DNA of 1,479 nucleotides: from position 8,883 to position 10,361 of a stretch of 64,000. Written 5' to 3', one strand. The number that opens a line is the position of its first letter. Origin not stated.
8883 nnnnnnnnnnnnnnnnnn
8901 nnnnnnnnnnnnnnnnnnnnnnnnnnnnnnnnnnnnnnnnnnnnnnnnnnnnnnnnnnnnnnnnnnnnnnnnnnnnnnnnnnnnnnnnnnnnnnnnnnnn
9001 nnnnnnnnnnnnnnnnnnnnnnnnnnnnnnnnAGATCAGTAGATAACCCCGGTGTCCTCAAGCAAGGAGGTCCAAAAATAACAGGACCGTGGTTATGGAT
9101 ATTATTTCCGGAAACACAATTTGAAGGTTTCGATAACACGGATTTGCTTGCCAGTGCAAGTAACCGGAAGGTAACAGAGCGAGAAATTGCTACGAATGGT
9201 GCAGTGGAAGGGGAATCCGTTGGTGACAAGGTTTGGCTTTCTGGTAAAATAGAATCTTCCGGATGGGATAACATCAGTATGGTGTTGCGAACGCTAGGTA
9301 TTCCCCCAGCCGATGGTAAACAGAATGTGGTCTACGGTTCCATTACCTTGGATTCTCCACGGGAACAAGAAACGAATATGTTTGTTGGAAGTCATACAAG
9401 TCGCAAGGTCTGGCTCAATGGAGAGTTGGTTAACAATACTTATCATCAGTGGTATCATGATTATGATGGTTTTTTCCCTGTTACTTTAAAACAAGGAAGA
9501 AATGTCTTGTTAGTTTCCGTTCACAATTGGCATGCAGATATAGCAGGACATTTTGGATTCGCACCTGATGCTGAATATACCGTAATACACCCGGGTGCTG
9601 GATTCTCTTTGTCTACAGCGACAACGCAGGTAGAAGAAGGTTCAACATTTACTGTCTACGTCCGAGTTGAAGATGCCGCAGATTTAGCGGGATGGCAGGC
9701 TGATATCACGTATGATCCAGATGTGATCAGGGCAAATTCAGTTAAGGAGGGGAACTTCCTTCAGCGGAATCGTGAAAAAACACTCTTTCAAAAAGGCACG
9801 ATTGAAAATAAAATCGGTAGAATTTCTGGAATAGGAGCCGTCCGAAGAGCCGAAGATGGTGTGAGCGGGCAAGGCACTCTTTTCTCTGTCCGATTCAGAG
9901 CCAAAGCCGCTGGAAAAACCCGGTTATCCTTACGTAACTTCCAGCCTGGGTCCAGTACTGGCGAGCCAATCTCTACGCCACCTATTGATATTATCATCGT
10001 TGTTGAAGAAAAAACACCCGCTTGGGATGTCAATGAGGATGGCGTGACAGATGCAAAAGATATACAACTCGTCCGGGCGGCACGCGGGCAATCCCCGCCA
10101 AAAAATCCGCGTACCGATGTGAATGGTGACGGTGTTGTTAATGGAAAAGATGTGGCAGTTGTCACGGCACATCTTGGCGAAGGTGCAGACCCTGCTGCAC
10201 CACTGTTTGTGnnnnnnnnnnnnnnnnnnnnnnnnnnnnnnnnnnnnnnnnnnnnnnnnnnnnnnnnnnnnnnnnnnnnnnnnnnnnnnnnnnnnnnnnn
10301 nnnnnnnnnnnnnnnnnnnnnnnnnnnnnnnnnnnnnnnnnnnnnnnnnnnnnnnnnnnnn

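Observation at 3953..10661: Paralogous pair of giant surface proteins combining LRRs, a shared lectin-like domain, dockerin, and (in one) cohesin plus a Planctomycete-type cytochrome c head, both with a T9SS/FlgD-Ig-like C-terminal tail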

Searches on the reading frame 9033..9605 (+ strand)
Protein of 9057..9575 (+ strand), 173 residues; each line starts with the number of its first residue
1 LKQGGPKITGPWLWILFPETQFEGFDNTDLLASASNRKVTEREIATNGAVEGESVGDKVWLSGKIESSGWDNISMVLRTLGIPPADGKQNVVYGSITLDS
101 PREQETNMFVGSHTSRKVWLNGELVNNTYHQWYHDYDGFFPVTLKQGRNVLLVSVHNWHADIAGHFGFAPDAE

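Call 12: search_protein_families(library=pfam, proteins=[window:9057-9575:+], max_evalue=1)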
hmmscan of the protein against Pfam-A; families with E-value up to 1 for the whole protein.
window:9057-9575:+ (173 aa): 0 families

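Call 13: search_solved_structures(query=window:9057-9575:+, max_evalue=10)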
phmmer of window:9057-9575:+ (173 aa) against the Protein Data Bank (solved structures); distinct sequences matched with E-value up to 10: 4.
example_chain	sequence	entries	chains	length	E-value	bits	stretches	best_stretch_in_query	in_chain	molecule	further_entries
8dvh_A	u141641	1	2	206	0.84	12.7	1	44-102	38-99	Lon protease 2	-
6p5i_AQ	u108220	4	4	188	0.93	12.6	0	73-170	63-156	eL18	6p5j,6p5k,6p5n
3jag_Q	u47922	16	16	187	1.8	11.7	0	73-105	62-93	eL18 | uL14 | Ribosomal protein eL18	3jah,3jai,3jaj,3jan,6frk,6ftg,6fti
3j7o_Q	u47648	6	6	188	1.8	11.7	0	73-105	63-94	Ribosomal protein eL18 | eL18 | Ribosomal_L18e/L15P domain-containing protein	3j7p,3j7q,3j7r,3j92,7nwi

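Call 15: find_homologous_proteins(query=window:9057-9575:+)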
Query window:9057-9575:+ (173 aa): 15 proteins with E <= 0.001 among 73 candidates.
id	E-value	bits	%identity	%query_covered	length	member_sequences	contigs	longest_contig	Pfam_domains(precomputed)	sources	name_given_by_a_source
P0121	4.2e-69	250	68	92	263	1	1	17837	PF00963.25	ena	-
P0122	5.1e-39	152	50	89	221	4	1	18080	-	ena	-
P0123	1.7e-38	150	51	86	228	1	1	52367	PF12799.14,PF13855.13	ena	-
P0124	2.0e-37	147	57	92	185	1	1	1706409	-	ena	-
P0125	4.6e-37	146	47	99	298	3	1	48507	PF00963.25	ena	-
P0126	4.9e-37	146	58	75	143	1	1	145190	-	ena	-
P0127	1.3e-35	141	46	95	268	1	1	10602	PF12799.14,PF13855.13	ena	-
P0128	1.3e-34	138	46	100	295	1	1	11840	PF00963.25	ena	-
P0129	5.5e-27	113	50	72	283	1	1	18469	PF12799.14,PF13855.13,PF23211.1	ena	-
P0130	7.2e-21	93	56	49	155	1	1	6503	-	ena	-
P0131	5.1e-18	84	49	61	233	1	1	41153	PF00058.24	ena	-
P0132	4.1e-13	68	55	45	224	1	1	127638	PF00963.25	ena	-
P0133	2.4e-12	65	73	25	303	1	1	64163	PF00963.25,PF13860.13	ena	-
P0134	2.3e-10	59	58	36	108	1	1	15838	-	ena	-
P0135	2.4e-10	59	62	34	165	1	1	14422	-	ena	-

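Call 24: find_encoding_contigs(protein=P0121, flank=8000, max_places=3)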
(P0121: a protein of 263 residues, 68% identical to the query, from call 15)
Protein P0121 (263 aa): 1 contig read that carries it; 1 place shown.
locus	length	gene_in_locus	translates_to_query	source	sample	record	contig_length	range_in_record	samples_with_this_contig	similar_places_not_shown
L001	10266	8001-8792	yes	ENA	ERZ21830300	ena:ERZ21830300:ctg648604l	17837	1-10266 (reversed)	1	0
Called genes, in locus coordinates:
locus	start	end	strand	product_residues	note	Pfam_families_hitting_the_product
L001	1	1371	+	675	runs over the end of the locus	PF01336:tRNA_anti-codon, PF00152:tRNA-synt_2, PF02938:GAD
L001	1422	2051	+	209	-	-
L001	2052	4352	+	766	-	PF12799:LRR_4, PF13855:LRR_8 (weak), PF12799:LRR_4, PF13855:LRR_8 (weak), PF12799:LRR_4 (weak), PF13855:LRR_8 (weak), PF00404:Dockerin_1 (weak), PF13860:FlgD_ig, +2 more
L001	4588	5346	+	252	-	PF05685:Uma2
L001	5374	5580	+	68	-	-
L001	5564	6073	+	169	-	-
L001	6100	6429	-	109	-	-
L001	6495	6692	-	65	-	-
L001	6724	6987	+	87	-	-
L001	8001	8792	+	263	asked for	PF00963:Cohesin (weak)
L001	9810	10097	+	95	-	-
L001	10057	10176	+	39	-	-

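Call 27: predict_structure(alignment_id=A3)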
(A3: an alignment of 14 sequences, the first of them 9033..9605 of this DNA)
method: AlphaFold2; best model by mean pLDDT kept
length: 191 residues; sequences in the alignment: 14
mean_pLDDT: 80.7   pTM: 0.83
mean pLDDT of the five models: 80.7, 80.0, 67.2, 65.9, 65.2
residues with pLDDT >= 90: 83; 70-90: 69; 50-70: 25; < 50: 14
segments of 3 or more residues with pLDDT < 50: 1-11, 189-191
pLDDT, mean of each block of 10 residues (from residue 1): 34 75 81 79 93 95 92 72 78 70 95 90 91 82 75 97 80 86 72 30
secondary structure, 60 per line:
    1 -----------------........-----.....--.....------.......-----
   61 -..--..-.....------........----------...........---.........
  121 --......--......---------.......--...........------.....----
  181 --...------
elements in order: E18-25 H31-35 H38-42 H49-55 E69-73 H80-87 E98-108 E112-120 E123-128 E131-136 E146-152 E155-165 E172-176 E183-185

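Call 72: fold_search(model_id=the predicted structure, library=pdb)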
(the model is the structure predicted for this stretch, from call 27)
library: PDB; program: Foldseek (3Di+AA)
matches with E <= 10: 1719; with E <= 0.001: 115
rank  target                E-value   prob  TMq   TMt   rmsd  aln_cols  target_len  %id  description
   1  9npd_B                2.9e-05  1.00  0.44  0.13   5.7       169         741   15  Crystal structure of the inactive conformation of a glycoside hydrolase (CapGH2b - E553Q Mutant) from the GH2 family i (released 2025-11-12)
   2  9np8                  3.9e-05  1.00  0.44  0.13   5.7       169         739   15  Crystal structure of the inactive conformation of a glycoside hydrolase (CapGH2b) from the GH2 family in the space group (released 2025-11-12)
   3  9npd_C                5.2e-05  1.00  0.43  0.13   5.4       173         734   14  Crystal structure of the inactive conformation of a glycoside hydrolase (CapGH2b - E553Q Mutant) from the GH2 family i (released 2025-11-12)
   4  9npc_C                6.5e-05  1.00  0.42  0.13   6.2       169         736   14  Crystal structure of the inactive conformation of a glycoside hydrolase (CapGH2b) from the GH2 family in the space gro (released 2025-11-12)
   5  9npc_A                6.9e-05  1.00  0.43  0.13   6.0       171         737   14  Crystal structure of the inactive conformation of a glycoside hydrolase (CapGH2b) from the GH2 family in the space gro (released 2025-11-12)
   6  9npf_D                7.3e-05  1.00  0.43  0.13   6.0       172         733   14  Crystal structure of the inactive conformation of a glycoside hydrolase (CapGH2b) from the GH2 family in the space gro (released 2025-11-12)
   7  9npe_B                7.7e-05  1.00  0.42  0.13   6.0       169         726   15  Crystal structure of the inactive conformation of a glycoside hydrolase (CapGH2b) from the GH2 family in the space gro (released 2025-11-12)
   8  6sec                  8.1e-05  1.00  0.36  0.09  12.9       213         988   13  Cold-adapted beta-D-galactosidase from Arthrobacter sp. 32cBon complex with ONPG (released 2019-09-11)
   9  9npf_A                8.6e-05  1.00  0.44  0.13   5.6       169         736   15  Crystal structure of the inactive conformation of a glycoside hydrolase (CapGH2b) from the GH2 family in the space gro (released 2025-11-12)
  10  9npn_A                8.6e-05  1.00  0.42  0.13   6.3       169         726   14  Crystal structure of the inactive conformation of a glycoside hydrolase (CapGH2b - E465A Mutant) from the GH2 family i (released 2025-11-12)
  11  6zjq                  9.1e-05  1.00  0.43  0.10   9.0       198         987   15  Cold-adapted beta-D-galactosidase from Arthrobacter sp. 32cB mutant E517Q in complex with galactose (released 2020-08-05)
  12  6se8                  9.1e-05  1.00  0.42  0.10   9.2       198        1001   15  Cold-adapted beta-D-galactosidase from Arthrobacter sp. 32cB mutant E441Q (released 2019-09-11)
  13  9npa                  9.6e-05  1.00  0.43  0.14   5.9       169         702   15  Crystal structure of the inactive conformation of a glycoside hydrolase (CapGH2b) from the GH2 family in the space group (released 2025-11-12)
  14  9npl_C                1.0e-04  1.00  0.44  0.13   5.9       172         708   14  Crystal structure of the inactive conformation of a glycoside hydrolase (CapGH2b - E553Q Mutant) from the GH2 family i (released 2025-11-12)
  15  9npb                  1.0e-04  1.00  0.42  0.13   6.1       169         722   14  Crystal structure of the inactive conformation of a glycoside hydrolase (CapGH2b) from the GH2 family in the space group (released 2025-11-12)
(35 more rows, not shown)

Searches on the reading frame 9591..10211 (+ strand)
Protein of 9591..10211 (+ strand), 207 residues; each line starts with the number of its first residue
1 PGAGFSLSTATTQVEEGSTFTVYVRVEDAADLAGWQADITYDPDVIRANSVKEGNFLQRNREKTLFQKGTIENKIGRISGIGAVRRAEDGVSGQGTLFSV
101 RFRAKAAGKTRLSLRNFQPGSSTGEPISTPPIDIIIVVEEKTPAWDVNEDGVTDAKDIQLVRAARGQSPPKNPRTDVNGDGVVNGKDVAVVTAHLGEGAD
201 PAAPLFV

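Call 63: search_solved_structures(query=window:9591-10211:+, max_evalue=0.01, show_alignments=1)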
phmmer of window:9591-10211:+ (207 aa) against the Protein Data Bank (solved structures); distinct sequences matched with E-value up to 0.01: 4.
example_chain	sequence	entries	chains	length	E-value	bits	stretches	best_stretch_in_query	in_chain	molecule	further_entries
6kg9_A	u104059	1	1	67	0.0001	25.6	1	142-190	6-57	And cellulose-binding endoglucanase family 9 CelL ortholog dockerin domain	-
2y3n_B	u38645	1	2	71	0.00015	25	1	145-198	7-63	CELLULOSOMAL FAMILY-48 PROCESSIVE GLYCOSIDE HYDROLASE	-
6kgc_B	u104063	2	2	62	0.00028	24.1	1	143-189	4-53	And cellulose-binding endoglucanase family 9 CelL ortholog dockerin domain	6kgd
6kge_D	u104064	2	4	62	0.00028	24.1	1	143-189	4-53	And cellulose-binding endoglucanase family 9 CelL ortholog dockerin domain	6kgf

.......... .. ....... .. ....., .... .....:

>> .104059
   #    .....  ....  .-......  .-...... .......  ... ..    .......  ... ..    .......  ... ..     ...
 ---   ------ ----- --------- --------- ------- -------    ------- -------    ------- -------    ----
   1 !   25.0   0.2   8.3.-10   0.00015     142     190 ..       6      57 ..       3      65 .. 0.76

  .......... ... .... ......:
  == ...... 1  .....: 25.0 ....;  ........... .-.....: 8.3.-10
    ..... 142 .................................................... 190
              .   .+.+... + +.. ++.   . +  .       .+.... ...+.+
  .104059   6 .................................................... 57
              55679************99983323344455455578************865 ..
